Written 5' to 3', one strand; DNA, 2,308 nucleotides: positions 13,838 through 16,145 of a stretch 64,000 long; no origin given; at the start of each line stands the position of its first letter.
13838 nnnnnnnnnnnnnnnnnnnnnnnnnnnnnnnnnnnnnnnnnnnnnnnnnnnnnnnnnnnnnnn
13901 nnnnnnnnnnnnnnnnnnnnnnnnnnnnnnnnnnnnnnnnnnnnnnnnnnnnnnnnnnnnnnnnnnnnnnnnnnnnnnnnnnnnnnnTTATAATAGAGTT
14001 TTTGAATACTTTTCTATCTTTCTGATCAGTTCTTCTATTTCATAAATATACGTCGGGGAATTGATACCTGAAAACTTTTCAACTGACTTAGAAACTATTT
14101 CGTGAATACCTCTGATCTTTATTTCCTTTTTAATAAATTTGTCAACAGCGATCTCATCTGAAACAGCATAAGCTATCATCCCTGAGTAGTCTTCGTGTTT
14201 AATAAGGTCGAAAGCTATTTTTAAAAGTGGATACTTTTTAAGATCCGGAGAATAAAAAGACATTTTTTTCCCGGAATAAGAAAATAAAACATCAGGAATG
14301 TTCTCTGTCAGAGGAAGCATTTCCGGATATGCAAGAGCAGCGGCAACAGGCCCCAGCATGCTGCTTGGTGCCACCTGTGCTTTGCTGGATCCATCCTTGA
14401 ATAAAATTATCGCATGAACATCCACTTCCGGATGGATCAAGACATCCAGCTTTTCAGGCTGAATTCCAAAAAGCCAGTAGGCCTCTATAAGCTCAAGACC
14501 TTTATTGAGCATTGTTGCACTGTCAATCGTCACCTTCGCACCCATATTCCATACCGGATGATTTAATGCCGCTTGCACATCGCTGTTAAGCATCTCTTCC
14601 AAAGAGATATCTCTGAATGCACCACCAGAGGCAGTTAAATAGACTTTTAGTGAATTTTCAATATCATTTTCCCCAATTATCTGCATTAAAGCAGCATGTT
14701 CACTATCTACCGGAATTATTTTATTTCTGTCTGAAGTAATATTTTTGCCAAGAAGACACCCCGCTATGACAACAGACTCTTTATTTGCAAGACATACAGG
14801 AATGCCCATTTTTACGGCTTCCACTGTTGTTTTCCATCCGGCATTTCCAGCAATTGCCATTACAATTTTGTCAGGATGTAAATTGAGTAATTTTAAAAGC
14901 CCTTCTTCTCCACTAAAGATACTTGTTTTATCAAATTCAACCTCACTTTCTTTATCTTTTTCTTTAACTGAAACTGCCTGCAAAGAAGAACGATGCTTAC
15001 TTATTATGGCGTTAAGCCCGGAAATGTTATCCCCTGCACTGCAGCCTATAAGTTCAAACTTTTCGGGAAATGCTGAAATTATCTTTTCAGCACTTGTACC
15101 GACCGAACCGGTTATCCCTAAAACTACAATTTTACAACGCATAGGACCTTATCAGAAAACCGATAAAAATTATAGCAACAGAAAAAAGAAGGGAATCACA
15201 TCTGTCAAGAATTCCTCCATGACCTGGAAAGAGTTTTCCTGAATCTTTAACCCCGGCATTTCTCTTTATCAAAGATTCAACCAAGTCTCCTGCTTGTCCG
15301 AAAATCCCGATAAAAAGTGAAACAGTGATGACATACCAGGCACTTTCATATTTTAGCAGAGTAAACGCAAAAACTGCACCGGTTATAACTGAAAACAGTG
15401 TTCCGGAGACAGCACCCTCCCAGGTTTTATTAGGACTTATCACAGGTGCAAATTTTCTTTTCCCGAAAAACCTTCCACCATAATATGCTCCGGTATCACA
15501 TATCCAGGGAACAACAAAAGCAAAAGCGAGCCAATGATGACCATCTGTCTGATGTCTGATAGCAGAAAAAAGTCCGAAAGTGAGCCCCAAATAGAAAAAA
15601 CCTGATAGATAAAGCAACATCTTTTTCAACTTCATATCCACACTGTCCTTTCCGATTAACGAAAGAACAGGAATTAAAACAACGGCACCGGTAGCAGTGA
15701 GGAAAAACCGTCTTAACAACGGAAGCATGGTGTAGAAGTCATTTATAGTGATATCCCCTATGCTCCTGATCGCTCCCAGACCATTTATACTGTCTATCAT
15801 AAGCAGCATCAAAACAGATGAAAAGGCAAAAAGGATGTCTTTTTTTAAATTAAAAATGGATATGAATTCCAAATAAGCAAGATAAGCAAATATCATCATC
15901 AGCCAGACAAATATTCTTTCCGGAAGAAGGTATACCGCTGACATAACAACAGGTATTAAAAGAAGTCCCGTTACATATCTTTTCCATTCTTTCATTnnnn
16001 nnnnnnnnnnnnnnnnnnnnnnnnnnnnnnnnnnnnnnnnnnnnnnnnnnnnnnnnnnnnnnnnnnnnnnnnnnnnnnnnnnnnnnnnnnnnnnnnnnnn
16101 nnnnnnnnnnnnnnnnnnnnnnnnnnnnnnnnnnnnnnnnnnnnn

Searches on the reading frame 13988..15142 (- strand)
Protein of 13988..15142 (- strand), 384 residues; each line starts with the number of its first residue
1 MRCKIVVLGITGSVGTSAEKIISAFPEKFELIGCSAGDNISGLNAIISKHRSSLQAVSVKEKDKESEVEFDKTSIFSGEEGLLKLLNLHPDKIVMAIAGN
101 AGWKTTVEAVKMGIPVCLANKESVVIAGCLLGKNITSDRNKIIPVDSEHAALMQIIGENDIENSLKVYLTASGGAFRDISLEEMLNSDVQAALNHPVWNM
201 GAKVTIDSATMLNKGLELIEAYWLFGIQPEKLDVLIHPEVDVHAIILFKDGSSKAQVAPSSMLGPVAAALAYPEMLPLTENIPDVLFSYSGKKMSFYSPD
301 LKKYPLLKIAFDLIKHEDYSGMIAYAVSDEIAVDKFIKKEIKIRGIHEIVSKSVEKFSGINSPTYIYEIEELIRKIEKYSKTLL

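Call 9: search_protein_families(library=pfam, proteins=[window:13988-15142:-], max_evalue=0.00001)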
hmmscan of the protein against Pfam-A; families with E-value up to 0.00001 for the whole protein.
window:13988-15142:- (384 aa): 3 families
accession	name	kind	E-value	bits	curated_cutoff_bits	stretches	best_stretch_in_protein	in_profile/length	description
PF08436.17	DXP_redisom_C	-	2.3e-34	117.8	26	1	142-225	1-84/84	1-deoxy-D-xylulose 5-phosphate reductoisomerase C-terminal domain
PF02670.22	DXP_reductoisom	-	1.2e-25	91.1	21.7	1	5-128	1-129/129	1-deoxy-D-xylulose 5-phosphate reductoisomerase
PF13288.12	DXPR_C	-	4.8e-15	56.3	27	1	259-374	3-113/115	DXP reductoisomerase C-terminal domain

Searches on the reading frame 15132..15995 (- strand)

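Call 9: search_protein_families(library=pfam, proteins=[window:15132-15995:-], max_evalue=0.00001)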
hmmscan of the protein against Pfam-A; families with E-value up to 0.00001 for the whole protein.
window:15132-15995:- (287 aa): 1 family
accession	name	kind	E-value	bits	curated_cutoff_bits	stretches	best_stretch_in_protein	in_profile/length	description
PF01148.25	CTP_transf_1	-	2.6e-58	198.4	24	1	5-278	2-259/264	Cytidylyltransferase family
